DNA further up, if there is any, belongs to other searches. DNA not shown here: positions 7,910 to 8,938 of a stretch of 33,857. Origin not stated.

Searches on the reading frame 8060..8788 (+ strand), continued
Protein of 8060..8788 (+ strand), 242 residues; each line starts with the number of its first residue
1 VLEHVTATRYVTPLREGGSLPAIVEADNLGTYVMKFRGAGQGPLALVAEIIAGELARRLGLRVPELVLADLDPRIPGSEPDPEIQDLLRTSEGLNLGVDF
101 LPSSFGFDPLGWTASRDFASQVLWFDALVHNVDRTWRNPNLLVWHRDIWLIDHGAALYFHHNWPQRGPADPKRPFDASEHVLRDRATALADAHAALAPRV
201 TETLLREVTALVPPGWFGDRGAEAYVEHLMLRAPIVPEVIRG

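Call 57: find_encoding_contigs(protein=P0255, flank=5000, max_places=3)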
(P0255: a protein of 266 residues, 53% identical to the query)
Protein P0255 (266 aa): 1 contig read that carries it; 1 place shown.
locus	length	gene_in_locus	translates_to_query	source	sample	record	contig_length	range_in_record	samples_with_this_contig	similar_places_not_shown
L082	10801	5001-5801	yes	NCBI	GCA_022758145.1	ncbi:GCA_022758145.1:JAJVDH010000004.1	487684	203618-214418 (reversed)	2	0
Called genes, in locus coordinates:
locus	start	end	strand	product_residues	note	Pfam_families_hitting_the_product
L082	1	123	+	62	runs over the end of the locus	PF07432:Hc1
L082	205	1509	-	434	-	PF00579:tRNA-synt_1b, PF22421:SYY_C-terminal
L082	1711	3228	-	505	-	PF01266:DAO, PF06039:Mqo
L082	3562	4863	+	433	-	PF00860:Xan_ur_permease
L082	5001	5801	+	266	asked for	PF20613:HipA_2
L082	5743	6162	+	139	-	PF11236:DUF3037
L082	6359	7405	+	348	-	PF06144:DNA_pol3_delta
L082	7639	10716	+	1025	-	PF00515:TPR_1 (faint), PF07719:TPR_2 (faint), PF12895:ANAPC3 (faint), PF13428:TPR_14 (faint), PF09976:TPR_21 (faint), PF13174:TPR_6 (faint), PF13181:TPR_8 (faint), PF13525:YfiO, +5 more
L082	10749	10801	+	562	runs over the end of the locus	-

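Call 58: find_encoding_contigs(protein=P0274, flank=5000, max_places=3)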
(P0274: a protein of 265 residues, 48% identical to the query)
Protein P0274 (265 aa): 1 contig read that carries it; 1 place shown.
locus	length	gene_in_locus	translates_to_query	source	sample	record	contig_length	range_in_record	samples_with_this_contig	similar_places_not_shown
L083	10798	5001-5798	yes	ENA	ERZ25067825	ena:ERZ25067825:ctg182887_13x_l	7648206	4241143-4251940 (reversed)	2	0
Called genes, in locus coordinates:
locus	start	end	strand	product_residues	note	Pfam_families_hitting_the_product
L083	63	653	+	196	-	-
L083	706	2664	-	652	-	-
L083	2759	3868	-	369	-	PF00144:Beta-lactamase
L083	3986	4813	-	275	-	PF08021:FAD_binding_9, PF04954:SIP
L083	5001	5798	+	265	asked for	PF20613:HipA_2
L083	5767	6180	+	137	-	PF11236:DUF3037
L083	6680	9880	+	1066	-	PF13620:CarboxypepD_reg, PF13715:CarbopepD_reg_2, PF07715:Plug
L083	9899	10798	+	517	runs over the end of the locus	PF12741:SusD-like, PF12771:SusD-like_2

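Call 59: find_related_loci(query=A1, collection=viral_contigs, flank=4000)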
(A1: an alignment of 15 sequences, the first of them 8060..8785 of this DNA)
Query A1 (242 aa) in viral_contigs; peptide patterns used: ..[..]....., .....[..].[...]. (x = any residue, [..] = any of these).
33 stretches matched a pattern, but none encodes a relative of the query by tblastn (E <= 1e-3).

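Call 83: get_annotated_region(hit=H8, flank=5000)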
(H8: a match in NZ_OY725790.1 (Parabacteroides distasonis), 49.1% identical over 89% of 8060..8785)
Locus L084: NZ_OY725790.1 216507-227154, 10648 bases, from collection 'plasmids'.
description: Parabacteroides distasonis strain Parabacteroides distasonis TSDC17.2-1.1 plasmid 45, complete sequence
organism: Parabacteroides distasonis (NCBI taxid 823)
taxonomy: Bacteria; Bacteroidota; Bacteroidia; Bacteroidales; Tannerellaceae; Parabacteroides; Parabacteroides distasonis
host: -; source: -; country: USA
typing (MOB-suite, as given by PLSDB): non-mobilizable
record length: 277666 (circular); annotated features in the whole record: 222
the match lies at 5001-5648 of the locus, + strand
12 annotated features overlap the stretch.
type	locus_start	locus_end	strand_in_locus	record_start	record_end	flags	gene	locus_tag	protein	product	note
CDS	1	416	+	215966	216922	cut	-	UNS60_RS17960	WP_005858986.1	HemK/PrmC family methyltransferase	GO:0032259 - methylation [Evidence IEA]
CDS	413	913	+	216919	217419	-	-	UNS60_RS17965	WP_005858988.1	regulatory protein RecX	GO:0006282 - regulation of DNA repair [Evidence IEA]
CDS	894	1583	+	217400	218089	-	-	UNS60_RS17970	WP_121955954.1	ComF family protein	-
CDS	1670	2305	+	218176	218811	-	pyrE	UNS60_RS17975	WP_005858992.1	orotate phosphoribosyltransferase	GO:0009220 - pyrimidine ribonucleotide biosynthetic process [Evidence IEA]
CDS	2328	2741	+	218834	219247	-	-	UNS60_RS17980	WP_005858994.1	polyketide cyclase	-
CDS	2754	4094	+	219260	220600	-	argH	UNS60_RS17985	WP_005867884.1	argininosuccinate lyase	GO:0042450 - arginine biosynthetic process via ornithine [Evidence IEA]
CDS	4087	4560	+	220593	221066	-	-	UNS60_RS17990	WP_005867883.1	(2Fe-2S)-binding protein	-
CDS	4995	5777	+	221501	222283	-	-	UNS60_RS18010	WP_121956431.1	HipA family kinase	-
CDS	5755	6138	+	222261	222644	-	-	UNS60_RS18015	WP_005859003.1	DUF3037 domain-containing protein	-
CDS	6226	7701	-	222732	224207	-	gltA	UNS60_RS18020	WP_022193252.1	NADPH-dependent glutamate synthase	GO:0006537 - glutamate biosynthetic process [Evidence IEA]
CDS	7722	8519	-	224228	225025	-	-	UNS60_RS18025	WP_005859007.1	sulfide/dihydroorotate dehydrogenase-like FAD/NAD-binding protein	-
CDS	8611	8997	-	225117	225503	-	-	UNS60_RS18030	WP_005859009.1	co-chaperone GroES family protein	-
